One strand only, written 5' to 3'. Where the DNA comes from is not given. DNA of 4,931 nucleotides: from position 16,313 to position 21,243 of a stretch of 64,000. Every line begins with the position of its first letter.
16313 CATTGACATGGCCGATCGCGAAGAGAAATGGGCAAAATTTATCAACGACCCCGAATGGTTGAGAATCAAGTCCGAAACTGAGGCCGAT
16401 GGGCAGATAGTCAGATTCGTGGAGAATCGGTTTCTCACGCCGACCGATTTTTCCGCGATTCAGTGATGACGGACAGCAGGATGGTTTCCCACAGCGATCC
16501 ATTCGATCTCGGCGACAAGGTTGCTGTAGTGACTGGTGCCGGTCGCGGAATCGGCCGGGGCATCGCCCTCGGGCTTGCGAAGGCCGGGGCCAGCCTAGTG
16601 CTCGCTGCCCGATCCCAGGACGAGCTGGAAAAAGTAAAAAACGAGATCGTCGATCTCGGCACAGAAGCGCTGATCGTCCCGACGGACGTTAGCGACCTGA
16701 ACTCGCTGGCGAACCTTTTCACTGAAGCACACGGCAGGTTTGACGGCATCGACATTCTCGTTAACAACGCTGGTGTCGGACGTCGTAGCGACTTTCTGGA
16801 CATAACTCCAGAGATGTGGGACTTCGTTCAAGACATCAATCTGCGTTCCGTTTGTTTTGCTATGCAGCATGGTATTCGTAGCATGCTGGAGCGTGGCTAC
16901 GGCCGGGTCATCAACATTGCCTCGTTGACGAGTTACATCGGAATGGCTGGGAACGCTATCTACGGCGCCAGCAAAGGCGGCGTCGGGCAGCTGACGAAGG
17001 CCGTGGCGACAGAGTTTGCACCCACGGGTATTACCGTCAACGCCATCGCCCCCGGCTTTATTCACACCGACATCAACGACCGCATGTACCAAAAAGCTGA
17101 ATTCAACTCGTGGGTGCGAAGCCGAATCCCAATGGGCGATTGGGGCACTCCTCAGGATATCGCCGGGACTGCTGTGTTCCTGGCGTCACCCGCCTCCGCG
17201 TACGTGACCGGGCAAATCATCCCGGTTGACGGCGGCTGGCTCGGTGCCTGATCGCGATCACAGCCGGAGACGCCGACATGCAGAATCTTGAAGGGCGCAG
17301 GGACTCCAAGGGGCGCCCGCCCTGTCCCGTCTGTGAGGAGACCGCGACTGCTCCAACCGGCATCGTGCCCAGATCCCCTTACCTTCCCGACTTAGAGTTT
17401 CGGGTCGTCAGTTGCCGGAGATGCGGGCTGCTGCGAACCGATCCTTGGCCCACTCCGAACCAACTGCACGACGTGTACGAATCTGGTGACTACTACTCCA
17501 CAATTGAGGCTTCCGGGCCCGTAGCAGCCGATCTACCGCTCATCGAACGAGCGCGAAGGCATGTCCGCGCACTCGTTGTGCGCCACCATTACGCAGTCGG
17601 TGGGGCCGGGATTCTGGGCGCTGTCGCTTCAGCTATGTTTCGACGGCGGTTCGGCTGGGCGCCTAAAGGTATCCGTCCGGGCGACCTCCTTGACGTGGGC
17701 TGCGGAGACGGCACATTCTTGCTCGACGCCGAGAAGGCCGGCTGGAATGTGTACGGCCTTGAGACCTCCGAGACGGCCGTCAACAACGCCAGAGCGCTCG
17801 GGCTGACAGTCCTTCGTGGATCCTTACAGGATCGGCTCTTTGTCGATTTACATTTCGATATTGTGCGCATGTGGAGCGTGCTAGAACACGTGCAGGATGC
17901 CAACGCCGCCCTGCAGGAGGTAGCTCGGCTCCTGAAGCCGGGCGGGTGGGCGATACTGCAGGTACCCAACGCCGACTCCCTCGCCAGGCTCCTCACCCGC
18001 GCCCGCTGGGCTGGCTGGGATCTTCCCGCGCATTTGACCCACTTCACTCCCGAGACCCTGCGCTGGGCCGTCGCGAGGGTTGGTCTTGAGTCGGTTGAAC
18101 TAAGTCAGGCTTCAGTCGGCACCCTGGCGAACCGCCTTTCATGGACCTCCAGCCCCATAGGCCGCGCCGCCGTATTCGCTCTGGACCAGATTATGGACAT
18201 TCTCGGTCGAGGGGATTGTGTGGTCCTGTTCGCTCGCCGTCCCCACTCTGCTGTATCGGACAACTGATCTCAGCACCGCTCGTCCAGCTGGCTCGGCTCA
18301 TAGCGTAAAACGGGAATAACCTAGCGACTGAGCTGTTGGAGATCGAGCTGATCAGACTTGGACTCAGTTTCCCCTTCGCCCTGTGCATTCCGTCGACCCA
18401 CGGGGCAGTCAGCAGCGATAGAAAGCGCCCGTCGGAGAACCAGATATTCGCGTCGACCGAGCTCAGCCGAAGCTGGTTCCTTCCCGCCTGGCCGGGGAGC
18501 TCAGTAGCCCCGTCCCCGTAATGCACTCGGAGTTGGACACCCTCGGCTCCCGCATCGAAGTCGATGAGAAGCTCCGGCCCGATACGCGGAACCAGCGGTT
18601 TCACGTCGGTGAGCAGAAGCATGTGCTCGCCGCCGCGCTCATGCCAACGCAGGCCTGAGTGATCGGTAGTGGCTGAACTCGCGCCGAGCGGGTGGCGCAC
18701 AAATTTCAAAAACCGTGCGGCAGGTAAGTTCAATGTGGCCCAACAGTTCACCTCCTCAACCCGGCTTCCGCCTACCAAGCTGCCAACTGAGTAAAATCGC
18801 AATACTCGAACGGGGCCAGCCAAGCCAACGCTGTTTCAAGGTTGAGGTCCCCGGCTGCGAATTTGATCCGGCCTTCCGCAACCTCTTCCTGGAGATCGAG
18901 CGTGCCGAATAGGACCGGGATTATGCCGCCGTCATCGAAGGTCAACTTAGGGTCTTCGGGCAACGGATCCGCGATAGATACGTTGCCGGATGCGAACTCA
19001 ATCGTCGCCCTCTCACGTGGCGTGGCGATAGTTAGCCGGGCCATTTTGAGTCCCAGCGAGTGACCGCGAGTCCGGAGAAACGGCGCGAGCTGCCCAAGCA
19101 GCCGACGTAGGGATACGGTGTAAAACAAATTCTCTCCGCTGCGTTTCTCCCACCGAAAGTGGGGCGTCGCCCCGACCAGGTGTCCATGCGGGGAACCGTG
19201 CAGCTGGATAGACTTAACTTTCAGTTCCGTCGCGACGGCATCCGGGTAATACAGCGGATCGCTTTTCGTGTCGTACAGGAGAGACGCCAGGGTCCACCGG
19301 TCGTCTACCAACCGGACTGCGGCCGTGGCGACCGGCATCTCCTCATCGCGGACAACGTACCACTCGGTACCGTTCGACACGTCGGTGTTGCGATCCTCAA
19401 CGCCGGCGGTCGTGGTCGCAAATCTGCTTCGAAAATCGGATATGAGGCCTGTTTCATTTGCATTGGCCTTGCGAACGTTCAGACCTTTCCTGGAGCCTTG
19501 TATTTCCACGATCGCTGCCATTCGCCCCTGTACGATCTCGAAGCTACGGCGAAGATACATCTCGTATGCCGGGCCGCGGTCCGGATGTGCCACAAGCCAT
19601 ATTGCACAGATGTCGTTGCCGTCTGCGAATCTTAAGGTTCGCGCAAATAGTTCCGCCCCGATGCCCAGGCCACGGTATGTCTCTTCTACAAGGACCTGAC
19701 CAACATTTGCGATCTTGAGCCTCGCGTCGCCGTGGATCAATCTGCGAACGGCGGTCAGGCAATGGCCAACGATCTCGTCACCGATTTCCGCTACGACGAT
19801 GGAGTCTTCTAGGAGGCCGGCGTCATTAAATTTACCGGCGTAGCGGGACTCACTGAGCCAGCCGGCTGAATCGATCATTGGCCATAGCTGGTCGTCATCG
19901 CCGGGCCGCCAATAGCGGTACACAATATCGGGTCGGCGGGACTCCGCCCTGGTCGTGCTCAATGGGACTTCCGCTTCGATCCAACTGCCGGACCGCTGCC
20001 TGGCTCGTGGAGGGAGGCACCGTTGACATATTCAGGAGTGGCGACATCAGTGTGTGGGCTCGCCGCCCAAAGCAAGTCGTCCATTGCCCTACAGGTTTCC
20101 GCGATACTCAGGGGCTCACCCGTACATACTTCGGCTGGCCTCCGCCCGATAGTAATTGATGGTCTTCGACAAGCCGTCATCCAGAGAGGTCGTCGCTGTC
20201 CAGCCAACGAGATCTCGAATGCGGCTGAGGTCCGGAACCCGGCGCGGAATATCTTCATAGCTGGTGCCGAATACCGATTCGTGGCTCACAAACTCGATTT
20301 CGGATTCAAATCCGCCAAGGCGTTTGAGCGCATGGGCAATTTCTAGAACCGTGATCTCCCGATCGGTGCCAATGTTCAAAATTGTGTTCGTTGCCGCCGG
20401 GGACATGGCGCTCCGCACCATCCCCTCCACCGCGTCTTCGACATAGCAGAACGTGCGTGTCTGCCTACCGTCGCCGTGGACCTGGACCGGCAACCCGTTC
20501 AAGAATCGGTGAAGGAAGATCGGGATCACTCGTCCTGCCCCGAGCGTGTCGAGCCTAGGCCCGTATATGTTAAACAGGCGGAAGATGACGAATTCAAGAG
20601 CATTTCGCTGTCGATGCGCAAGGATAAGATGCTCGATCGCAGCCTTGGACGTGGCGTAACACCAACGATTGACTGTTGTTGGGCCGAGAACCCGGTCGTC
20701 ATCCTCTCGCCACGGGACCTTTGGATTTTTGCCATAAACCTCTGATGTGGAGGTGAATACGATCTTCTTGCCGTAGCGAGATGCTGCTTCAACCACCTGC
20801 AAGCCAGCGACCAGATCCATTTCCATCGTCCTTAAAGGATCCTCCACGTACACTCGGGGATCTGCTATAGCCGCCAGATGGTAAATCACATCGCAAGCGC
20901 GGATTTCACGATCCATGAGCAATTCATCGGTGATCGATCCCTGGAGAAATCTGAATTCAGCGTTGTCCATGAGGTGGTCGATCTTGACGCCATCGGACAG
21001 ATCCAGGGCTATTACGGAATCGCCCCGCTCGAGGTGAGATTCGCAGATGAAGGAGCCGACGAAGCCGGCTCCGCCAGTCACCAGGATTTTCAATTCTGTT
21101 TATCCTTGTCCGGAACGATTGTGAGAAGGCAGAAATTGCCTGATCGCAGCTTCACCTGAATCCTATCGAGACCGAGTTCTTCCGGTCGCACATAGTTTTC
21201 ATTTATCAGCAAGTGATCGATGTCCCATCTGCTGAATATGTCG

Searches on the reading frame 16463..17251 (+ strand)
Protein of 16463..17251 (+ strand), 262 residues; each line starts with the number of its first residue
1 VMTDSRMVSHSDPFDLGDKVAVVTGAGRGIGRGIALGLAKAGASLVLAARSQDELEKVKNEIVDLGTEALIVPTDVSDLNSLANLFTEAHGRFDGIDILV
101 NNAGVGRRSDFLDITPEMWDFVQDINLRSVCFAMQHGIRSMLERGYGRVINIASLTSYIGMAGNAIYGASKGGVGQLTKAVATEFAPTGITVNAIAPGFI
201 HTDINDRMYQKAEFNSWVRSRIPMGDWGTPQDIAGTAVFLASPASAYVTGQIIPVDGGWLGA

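Call 90: search_protein_families(library=pfam, proteins=[window:16463-17251:+], max_evalue=0.01)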
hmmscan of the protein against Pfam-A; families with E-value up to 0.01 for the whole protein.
window:16463-17251:+ (262 aa): 5 families
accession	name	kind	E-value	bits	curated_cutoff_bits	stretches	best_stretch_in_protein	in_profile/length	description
PF13561.12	adh_short_C2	-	1.7e-68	231.2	27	1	25-259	1-235/236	Enoyl-(Acyl carrier protein) reductase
PF00106.31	adh_short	-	3.2e-57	193.6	26.6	1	19-210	1-192/195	short chain dehydrogenase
PF08659.16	KR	-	5.4e-11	43.2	22.6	1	22-171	4-153/180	KR domain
PF02737.24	3HCDH_N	-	0.0015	18.9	22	0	20-64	2-44/180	3-hydroxyacyl-CoA dehydrogenase, NAD binding domain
PF03807.23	F420_oxidored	-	0.007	17.4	21.6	0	19-62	1-44/94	NADP oxidoreductase coenzyme F420-dependent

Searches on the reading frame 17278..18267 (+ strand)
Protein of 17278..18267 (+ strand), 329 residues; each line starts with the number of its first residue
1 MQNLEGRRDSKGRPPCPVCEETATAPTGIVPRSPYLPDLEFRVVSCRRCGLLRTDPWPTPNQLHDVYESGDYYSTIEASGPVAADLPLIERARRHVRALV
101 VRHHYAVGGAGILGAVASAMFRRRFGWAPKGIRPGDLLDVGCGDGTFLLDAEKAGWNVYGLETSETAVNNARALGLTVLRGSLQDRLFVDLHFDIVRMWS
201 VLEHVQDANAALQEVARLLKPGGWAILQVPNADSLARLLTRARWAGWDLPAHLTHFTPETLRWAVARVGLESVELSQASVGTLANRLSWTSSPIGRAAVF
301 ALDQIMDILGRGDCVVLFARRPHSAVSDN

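Call 57: search_protein_families(library=pfam, proteins=[window:17278-18267:+], max_evalue=0.0001)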
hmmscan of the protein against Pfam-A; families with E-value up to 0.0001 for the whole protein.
window:17278-18267:+ (329 aa): 7 families
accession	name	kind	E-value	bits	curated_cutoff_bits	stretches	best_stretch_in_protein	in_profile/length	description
PF13489.12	Methyltransf_23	-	4.2e-29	101.8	27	1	128-274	17-163/164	Methyltransferase domain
PF08241.18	Methyltransf_11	-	3.7e-18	66.4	21.2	1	138-226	1-94/95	Methyltransferase domain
PF13649.12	Methyltransf_25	-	1.3e-15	58.3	27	1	138-223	2-97/97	Methyltransferase domain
PF08242.18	Methyltransf_12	-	2.6e-15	57.4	30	1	138-224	1-97/98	Methyltransferase domain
PF13847.12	Methyltransf_31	-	2.6e-11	43.8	27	1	137-231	7-113/145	Methyltransferase domain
PF07021.18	MetW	-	1.5e-09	38.2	21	1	132-231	11-111/193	Methionine biosynthesis protein MetW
PF05219.18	DREV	-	2.1e-05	24.2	26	1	127-227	89-186/265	DREV methyltransferase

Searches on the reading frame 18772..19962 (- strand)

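Call 57: search_protein_families(library=pfam, proteins=[window:18772-19962:-], max_evalue=0.0001)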
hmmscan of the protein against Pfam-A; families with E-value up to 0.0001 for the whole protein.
window:18772-19962:- (396 aa): 3 families
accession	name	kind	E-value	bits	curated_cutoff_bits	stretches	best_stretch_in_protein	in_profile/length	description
PF00583.31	Acetyltransf_1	-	1.5e-09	38.6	20.7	1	35-140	16-115/116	Acetyltransferase (GNAT) family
PF13527.13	Acetyltransf_9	-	8.5e-07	29.5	25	1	47-142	35-125/127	Acetyltransferase (GNAT) domain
PF13508.13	Acetyltransf_7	-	1e-06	29.4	27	1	54-142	4-83/84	Acetyltransferase (GNAT) domain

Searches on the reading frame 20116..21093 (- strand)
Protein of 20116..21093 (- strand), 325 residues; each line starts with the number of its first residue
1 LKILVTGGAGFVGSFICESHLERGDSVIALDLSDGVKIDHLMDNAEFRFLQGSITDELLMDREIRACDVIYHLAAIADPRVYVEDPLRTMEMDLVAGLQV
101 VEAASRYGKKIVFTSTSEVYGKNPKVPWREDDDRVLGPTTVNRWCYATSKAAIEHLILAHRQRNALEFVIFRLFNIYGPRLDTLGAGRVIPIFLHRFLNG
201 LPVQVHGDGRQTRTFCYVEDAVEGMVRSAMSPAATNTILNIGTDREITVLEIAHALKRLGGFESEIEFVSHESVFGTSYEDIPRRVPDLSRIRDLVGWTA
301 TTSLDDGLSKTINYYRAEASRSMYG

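Call 13: search_protein_families(library=pfam, proteins=[window:20116-21093:-], max_evalue=0.01)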
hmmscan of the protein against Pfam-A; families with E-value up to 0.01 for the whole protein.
window:20116-21093:- (325 aa): 8 families
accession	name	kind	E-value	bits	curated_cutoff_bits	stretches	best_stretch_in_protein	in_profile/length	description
PF01370.27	Epimerase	-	1.2e-54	185.8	20.9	1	3-242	1-240/240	NAD dependent epimerase/dehydratase family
PF16363.11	GDP_Man_Dehyd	-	8.2e-48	164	27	1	4-310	1-331/332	GDP-mannose 4,6 dehydratase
PF01073.25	3Beta_HSD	-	1.8e-16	60.4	22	1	4-220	1-220/280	3-beta hydroxysteroid dehydrogenase/isomerase family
PF04321.23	RmlD_sub_bind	-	4.8e-14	52.5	27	1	1-258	1-229/287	RmlD substrate binding domain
PF02719.21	Polysacc_synt_2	-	2.8e-13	50.2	20.2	2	3-116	1-128/293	Polysaccharide biosynthesis protein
PF07993.18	NAD_binding_4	-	2e-09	37.5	20.1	1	62-178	84-209/258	Male sterility protein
PF13460.12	NAD_binding_10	-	0.00076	19.8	27.2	1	7-139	1-120/184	NAD(P)H-binding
PF05368.20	NmrA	-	0.001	19.1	27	1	2-116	4-107/298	NmrA-like family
